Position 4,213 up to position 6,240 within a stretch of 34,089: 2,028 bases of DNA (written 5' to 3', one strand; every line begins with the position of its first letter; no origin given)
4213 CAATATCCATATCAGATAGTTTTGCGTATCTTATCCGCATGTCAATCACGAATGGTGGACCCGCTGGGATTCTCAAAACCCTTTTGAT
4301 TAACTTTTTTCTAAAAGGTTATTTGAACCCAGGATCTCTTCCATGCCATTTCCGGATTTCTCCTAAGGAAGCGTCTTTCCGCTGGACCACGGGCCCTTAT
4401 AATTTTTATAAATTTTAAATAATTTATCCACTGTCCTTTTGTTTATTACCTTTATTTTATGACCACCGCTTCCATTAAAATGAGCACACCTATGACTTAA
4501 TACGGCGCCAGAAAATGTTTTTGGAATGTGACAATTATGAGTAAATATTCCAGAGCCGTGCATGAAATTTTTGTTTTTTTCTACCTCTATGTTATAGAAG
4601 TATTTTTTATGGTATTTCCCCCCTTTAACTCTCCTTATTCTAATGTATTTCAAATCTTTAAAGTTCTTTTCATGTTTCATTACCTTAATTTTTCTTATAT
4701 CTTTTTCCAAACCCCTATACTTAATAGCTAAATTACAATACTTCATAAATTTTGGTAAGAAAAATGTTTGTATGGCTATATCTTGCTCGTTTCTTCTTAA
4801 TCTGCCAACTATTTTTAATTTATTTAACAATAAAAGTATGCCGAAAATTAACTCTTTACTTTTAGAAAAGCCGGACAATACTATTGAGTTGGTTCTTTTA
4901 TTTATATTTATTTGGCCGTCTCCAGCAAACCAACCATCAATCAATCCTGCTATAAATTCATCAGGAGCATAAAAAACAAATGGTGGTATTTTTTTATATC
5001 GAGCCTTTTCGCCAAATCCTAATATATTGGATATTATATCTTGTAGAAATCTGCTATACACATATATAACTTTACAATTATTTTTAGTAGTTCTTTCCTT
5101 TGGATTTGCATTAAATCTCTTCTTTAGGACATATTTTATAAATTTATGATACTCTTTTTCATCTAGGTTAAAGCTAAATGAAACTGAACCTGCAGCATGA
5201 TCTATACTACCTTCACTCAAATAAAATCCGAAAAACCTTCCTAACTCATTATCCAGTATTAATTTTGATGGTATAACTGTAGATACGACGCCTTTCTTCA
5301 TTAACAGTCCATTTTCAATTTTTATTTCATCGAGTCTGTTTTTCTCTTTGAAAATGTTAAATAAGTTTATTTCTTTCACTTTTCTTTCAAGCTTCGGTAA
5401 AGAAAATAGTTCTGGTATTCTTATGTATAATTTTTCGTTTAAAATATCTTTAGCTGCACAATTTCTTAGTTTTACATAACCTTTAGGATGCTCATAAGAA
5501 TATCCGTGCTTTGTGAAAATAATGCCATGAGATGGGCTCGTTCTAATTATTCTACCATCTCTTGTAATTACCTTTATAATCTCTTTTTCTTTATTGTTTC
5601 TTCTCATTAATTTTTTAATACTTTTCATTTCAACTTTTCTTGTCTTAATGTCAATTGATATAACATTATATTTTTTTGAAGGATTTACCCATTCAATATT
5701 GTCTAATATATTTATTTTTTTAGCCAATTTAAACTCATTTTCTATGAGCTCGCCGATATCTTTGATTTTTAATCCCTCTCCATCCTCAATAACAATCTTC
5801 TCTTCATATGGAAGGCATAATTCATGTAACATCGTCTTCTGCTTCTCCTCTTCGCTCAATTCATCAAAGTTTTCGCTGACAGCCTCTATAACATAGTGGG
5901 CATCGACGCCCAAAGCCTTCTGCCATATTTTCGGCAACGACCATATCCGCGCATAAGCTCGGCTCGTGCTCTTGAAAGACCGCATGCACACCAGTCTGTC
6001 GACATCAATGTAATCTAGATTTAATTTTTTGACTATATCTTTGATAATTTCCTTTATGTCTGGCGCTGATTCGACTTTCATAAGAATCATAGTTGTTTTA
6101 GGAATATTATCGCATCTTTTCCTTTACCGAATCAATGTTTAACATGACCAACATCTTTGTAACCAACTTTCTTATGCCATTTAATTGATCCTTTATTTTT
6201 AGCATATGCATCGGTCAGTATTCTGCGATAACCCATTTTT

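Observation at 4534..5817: Intein inserted inside the HExxH zinc-binding motif of a small predicted metallopeptidase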

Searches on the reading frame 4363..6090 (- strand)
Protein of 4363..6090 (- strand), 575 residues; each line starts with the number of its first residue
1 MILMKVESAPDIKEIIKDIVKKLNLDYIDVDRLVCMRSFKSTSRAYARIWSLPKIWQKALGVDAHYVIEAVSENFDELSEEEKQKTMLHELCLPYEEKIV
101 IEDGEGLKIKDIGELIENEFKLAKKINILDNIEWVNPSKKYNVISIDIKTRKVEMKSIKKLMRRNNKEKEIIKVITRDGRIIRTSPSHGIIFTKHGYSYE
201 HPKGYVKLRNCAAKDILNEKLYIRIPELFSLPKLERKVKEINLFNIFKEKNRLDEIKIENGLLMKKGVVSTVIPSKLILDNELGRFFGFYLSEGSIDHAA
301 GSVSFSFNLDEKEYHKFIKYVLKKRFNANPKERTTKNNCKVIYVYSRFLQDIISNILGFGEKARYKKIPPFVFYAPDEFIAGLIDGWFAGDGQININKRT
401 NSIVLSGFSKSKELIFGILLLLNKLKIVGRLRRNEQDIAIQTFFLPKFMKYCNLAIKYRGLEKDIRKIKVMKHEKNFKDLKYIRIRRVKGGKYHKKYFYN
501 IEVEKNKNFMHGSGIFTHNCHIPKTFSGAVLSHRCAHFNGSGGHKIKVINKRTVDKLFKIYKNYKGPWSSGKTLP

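Call 10: find_homologous_proteins(query=window:4363-6090:-)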
Query window:4363-6090:- (575 aa): 11 proteins with E <= 0.001 among 8000 candidates.
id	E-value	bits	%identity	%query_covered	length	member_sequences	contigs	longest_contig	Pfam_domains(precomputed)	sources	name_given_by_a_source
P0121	0.0e+0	1281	100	99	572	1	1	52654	PF18894.7,PF14528.12,PF14890.12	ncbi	-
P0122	4.9e-179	615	53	98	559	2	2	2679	PF18894.7,PF14528.12,PF14890.12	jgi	-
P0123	1.5e-171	590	50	100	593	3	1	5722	PF18894.7,PF14528.12,PF14890.12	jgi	jgi:predicted metallopeptidase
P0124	6.3e-171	588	51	96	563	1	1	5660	PF18894.7,PF14528.12,PF14890.12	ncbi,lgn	ncbi:MAG: putative metallopeptidase [Candidatus Aenigmatarchaeota archaeon]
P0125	3.1e-168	579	52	97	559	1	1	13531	PF18894.7,PF14528.12,PF14890.12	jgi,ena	-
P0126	3.4e-168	579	51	97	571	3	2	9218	PF18894.7,PF14528.12,PF14890.12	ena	-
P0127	1.5e-158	547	48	92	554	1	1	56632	PF18894.7,PF14528.12,PF14890.12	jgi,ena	-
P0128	4.4e-8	50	32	27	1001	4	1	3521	PF14528.12,PF00004.36,PF14890.12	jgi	-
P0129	5.0e-8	50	27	44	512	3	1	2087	PF14528.12,PF01592.22,PF14890.12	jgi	-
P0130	1.0e-6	46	25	62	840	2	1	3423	PF00437.27,PF14528.12,PF14890.12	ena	-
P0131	6.1e-6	43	26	43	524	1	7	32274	PF14528.12,PF01592.22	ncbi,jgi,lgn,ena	-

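Call 15: find_encoding_contigs(protein=P0121, flank=3000, max_places=3)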
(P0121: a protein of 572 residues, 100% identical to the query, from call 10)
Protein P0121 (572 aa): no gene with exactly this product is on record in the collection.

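Call 16: list_cluster_members(proteins=[P0121, P0124, P0123, P0127, P0125, P0126, P0122])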
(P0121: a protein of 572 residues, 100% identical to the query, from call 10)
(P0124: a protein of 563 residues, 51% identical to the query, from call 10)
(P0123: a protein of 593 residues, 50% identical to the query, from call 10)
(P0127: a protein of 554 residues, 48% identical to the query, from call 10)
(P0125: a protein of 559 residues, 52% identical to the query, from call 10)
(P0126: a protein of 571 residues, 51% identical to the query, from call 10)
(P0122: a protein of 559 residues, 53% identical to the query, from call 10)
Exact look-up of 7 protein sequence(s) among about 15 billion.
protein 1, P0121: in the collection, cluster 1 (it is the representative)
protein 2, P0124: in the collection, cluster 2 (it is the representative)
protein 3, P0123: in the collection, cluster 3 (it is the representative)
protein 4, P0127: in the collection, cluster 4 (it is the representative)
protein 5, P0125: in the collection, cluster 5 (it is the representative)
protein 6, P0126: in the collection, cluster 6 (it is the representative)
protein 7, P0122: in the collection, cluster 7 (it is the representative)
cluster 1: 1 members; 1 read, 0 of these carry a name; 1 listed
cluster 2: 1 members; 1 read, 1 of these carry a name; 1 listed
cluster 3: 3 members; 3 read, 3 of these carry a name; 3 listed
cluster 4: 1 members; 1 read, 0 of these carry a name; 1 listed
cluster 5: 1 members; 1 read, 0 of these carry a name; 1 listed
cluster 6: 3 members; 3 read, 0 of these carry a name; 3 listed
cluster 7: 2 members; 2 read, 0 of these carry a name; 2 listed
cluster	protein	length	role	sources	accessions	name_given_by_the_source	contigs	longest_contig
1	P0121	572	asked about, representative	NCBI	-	-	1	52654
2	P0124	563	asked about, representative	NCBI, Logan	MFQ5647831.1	MAG: putative metallopeptidase [Candidatus Aenigmatarchaeota archaeon]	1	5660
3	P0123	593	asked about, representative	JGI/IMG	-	predicted metallopeptidase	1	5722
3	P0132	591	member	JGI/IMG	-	predicted metallopeptidase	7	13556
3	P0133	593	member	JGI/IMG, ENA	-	predicted metallopeptidase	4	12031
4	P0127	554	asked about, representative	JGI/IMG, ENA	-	-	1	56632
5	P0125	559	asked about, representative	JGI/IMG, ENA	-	-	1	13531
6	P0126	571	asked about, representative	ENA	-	-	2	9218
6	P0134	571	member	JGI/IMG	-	-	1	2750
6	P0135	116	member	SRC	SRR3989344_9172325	-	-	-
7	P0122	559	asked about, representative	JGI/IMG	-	-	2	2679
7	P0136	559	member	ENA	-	-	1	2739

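Call 21: search_protein_representatives(protein=window:4366-6090:-)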
Query: 575 residues. Proteins with E-value up to 0.001 (for the whole library): 2422; up to 1e-10: 410; up to 1e-30: 4. The best 150 are listed.
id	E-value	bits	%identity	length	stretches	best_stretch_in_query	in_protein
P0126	1.1e-168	578.9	52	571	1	4-562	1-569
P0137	2.2e-35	138.8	31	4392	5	277-431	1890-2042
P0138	4.3e-34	134.6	32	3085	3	272-476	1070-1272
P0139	2.9e-31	125.2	29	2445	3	268-512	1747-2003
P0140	6.9e-28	114.1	43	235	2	8-92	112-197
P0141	2.0e-27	112.6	42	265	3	6-92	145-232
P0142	4.0e-27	111.5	33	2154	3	281-432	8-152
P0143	9.2e-27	110.4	34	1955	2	271-435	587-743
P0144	1.9e-26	109.4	33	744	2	241-532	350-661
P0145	4.2e-26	108.2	31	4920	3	271-437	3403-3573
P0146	5.7e-26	107.7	33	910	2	266-521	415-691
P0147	2.3e-25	105.7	29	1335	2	277-478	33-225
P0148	2.8e-25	105.4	28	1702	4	263-441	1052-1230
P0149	1.3e-24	103.3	30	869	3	269-462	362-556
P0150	1.4e-24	103.2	32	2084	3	276-437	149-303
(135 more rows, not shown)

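Call 31: find_encoding_contigs(protein=P0127, flank=6000, max_places=2)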
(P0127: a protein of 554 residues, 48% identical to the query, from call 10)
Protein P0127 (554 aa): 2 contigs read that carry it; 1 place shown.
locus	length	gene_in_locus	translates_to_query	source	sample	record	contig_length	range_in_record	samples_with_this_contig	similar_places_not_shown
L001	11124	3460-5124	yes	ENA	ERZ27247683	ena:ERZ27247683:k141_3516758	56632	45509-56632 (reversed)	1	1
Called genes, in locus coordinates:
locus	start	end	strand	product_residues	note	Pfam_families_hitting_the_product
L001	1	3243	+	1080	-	?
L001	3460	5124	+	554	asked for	PF18894:PhageMetallopep, PF14890:Intein_splicing, PF14528:LAGLIDADG_3 (weak)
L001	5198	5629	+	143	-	-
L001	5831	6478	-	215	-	PF12705:PDDEXK_1 (weak), PF01930:Cas_Cas4 (weak)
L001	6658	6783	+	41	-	-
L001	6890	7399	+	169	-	-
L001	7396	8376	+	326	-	PF00814:TsaD, PF22521:HypF_C_2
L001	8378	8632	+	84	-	-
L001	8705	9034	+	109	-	PF01248:Ribosomal_L7Ae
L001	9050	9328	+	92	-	PF01200:Ribosomal_S28e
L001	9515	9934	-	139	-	-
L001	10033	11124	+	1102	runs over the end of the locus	PF14890:Intein_splicing, PF14528:LAGLIDADG_3, PF00009:GTP_EFTU, PF03029:ATP_bind_1 (weak), PF11987:IF-2, PF14578:GTP_EFTU_D4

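Call 32: find_encoding_contigs(protein=P0125, flank=6000, max_places=2)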
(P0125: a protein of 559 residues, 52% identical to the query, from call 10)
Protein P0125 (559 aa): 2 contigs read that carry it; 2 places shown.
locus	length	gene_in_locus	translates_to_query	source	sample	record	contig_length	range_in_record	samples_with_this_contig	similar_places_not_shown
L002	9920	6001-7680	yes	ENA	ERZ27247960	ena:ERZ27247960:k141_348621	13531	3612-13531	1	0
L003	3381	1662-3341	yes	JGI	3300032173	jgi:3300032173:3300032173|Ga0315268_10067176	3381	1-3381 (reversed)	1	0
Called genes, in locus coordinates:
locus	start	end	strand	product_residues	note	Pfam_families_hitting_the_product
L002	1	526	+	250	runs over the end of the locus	-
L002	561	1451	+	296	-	PF00892:EamA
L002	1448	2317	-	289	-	PF00293:NUDIX, PF14815:NUDIX_4 (faint), PF00293:NUDIX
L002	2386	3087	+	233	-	PF02273:Acyl_transf_2 (weak), PF20434:BD-FAE (faint), PF00561:Abhydrolase_1 (faint), PF12146:Hydrolase_4 (weak), PF12697:Abhydrolase_6 (weak), PF20408:Abhydrolase_11 (weak), PF00326:Peptidase_S9 (weak), PF12146:Hydrolase_4 (weak)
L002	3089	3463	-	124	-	-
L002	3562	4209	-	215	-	PF00657:Lipase_GDSL, PF13472:Lipase_GDSL_2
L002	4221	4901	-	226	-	PF00657:Lipase_GDSL (weak), PF13472:Lipase_GDSL_2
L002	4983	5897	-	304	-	-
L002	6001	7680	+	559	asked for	PF18894:PhageMetallopep, PF14890:Intein_splicing, PF14528:LAGLIDADG_3 (weak)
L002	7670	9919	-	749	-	?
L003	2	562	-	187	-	?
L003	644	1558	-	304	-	-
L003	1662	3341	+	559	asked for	PF18894:PhageMetallopep, PF14890:Intein_splicing, PF14528:LAGLIDADG_3 (weak)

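Call 53: find_related_loci(query=A4, collection=genome_contigs, flank=3000)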
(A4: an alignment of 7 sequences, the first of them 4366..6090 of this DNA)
Query A4 (575 aa) in genome_contigs; peptide patterns used: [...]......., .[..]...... (x = any residue, [..] = any of these).
73 stretches matched a pattern, but none encodes a relative of the query by tblastn (E <= 1e-3).

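Call 56: find_related_loci(query=A4, collection=metagenome_contigs, flank=3000)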
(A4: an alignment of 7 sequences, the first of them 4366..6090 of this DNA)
Query A4 (575 aa) in metagenome_contigs; peptide patterns used: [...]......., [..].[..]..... (x = any residue, [..] = any of these).
249 stretches matched a pattern; 11 encode a relative of the query (tblastn E <= 1e-3); 11 distinct loci.
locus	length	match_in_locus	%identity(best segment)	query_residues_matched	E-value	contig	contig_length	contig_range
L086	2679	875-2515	54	7-563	0e+0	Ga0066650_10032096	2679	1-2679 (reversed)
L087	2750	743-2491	50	1-573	0e+0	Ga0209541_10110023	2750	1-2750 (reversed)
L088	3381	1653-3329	52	1-561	0e+0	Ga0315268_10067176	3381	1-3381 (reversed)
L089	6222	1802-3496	50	1-575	3e-173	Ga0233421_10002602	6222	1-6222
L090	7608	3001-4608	48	4-533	1e-166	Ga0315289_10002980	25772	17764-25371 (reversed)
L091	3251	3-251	45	480-575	3e-21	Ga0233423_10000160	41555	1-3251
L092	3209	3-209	49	480-561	3e-20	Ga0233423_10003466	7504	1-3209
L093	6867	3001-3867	25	248-520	7e-16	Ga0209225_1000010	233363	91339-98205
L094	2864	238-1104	25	248-520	2e-15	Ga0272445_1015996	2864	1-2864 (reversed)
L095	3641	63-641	25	356-520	6e-10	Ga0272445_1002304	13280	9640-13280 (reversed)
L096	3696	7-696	27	305-520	8e-9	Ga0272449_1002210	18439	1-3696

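Call 61: predict_structure(alignment_id=A4)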
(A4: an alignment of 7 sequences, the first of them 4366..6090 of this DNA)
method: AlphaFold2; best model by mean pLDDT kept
length: 575 residues; sequences in the alignment: 7
mean_pLDDT: 59.7   pTM: 0.57
mean pLDDT of the five models: 59.7, 58.3, 55.0, 50.4, 44.4
residues with pLDDT >= 90: 75; 70-90: 147; 50-70: 131; < 50: 222
segments of 3 or more residues with pLDDT < 50: 1-6, 26-28, 38-45, 47-65, 89-98, 145-153, 166-235, 432-434, 471-496, 505-554, 565-575
pLDDT, mean of each block of 10 residues (from residue 1): 46 73 55 54 43 40 48 59 57 45 63 75 76 72 53 59 51 39 36 27 25 29 26 55 87 86 83 91 95 86 89 93 94 88 92 89 81 87 90 64 68 74 62 53 59 79 65 35 35 47 41 25 22 22 27 52 52 30
secondary structure, 60 per line:
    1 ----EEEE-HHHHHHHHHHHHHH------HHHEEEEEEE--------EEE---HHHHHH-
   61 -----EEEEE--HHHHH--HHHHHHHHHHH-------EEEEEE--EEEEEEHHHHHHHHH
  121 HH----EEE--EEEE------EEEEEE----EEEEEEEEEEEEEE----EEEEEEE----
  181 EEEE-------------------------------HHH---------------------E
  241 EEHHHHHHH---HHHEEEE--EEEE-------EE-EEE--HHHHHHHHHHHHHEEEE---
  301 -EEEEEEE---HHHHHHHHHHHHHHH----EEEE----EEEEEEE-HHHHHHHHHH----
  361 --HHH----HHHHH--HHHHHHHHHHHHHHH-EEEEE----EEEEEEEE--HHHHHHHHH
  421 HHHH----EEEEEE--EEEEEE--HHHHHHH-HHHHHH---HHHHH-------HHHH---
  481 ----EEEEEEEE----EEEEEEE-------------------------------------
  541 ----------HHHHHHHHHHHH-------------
elements in order: E5-8 H10-23 E33-39 E48-50 H54-59 E66-70 H73-77 H80-90 E98-103 E106-111 H112-122 E127-129 E132-135 E142-147 E152-165 E170-176 E181-184 E240-242 H243-249 E256-259 E262-265 E276-278 H281-293 E294-297 E302-308 H312-326 E331-334 E339-345 H347-356 H370-374 H377-391 E393-397 E402-409 H412-424 E429-434 E437-442 H445-451 H453-458 H462-466 H474-477 E485-492 E497-503 H551-562

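Call 64: fold_search(model_id=the predicted structure, library=pdb)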
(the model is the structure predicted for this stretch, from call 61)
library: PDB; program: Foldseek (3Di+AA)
matches with E <= 10: 753; with E <= 0.001: 115
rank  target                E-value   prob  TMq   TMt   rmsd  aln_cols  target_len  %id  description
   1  7qsu                  5.1e-18  1.00  0.28  0.42  13.6       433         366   17  Crystal structure of homing endonuclease-associated TliVMA intein (C1A, d333-339) (released 2022-03-30)
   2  7qss                  5.8e-17  1.00  0.30  0.39  13.9       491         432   16  Crystal structure of homing endonuclease-associated TliVMA intein (C1A) (released 2022-03-30)
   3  2cw7                  6.9e-16  1.00  0.27  0.29  16.5       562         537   16  Crystal structure of intein homing endonuclease II (released 2006-04-18)
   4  7qst                  1.9e-14  1.00  0.26  0.40  14.3       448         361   13  Crystal structure of homing endonuclease-associated PhoVMA intein (C1A) (released 2022-03-30)
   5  1dq3                  9.4e-13  1.00  0.27  0.32  17.4       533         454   14  CRYSTAL STRUCTURE OF AN ARCHAEAL INTEIN-ENCODED HOMING ENDONUCLEASE PI-PFUI (released 2000-07-05)
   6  1vde_B                2.8e-10  1.00  0.27  0.35  20.2       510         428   14  PI-SCEI, A HOMING ENDONUCLEASE WITH PROTEIN SPLICING ACTIVITY (released 1998-04-08)
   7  1ef0_A                4.7e-10  1.00  0.26  0.34  22.2       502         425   14  CRYSTAL STRUCTURE OF PI-SCEI MINIPRECURSOR (released 2000-06-07)
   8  1jva_B                1.7e-09  1.00  0.28  0.36  20.2       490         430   12  CRYSTAL STRUCTURE OF THE VMA1-DERIVED ENDONUCLEASE BEARING THE N AND C EXTEIN PROPEPTIDES (released 2002-08-29)
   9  1vde_A                2.3e-09  1.00  0.27  0.35  19.6       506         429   13  PI-SCEI, A HOMING ENDONUCLEASE WITH PROTEIN SPLICING ACTIVITY (released 1998-04-08)
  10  1um2_B                5.6e-09  1.00  0.27  0.36  19.6       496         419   12  Crystal Structure of the Vma1-Derived Endonuclease with the Ligated Extein Segment (released 2004-09-22)
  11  1lws_A                9.5e-09  1.00  0.25  0.33  19.7       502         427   13  Crystal structure of the intein homing endonuclease PI-SceI bound to its recognition sequence (released 2002-09-27)
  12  1ef0_B                2.6e-08  1.00  0.25  0.35  20.8       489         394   14  CRYSTAL STRUCTURE OF PI-SCEI MINIPRECURSOR (released 2000-06-07)
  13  1jva_A                3.0e-08  1.00  0.29  0.38  19.3       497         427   13  CRYSTAL STRUCTURE OF THE VMA1-DERIVED ENDONUCLEASE BEARING THE N AND C EXTEIN PROPEPTIDES (released 2002-08-29)
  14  1um2_A                7.8e-08  1.00  0.28  0.37  21.5       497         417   13  Crystal Structure of the Vma1-Derived Endonuclease with the Ligated Extein Segment (released 2004-09-22)
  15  2dch                  1.5e-07  1.00  0.25  0.62   4.8       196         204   18  Crystal structure of archaeal intron-encoded homing endonuclease I-Tsp061I (released 2006-07-06)
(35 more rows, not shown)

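Call 73: find_encoding_contigs(protein=P0124, flank=3000, max_places=1)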
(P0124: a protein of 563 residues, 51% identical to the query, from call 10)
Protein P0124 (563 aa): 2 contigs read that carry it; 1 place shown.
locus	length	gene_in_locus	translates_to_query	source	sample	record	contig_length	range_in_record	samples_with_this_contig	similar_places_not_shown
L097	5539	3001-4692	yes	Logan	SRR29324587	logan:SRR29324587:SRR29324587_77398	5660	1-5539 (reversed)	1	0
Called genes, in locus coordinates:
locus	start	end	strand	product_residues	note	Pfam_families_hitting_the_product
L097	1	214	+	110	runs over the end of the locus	?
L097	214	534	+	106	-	PF13534:Fer4_17 (faint), PF13187:Fer4_9, PF13237:Fer4_10, PF00037:Fer4 (weak), PF14697:Fer4_21, PF12838:Fer4_7, PF00037:Fer4 (weak), PF12838:Fer4_7 (weak), +6 more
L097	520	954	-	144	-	PF01750:HycI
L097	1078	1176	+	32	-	-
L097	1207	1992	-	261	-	PF00459:Inositol_P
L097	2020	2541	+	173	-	-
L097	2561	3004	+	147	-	-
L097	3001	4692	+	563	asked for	PF18894:PhageMetallopep, PF14890:Intein_splicing, PF14528:LAGLIDADG_3 (weak)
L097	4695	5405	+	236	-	PF01411:tRNA-synt_2c, PF07973:tRNA_SAD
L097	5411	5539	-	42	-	?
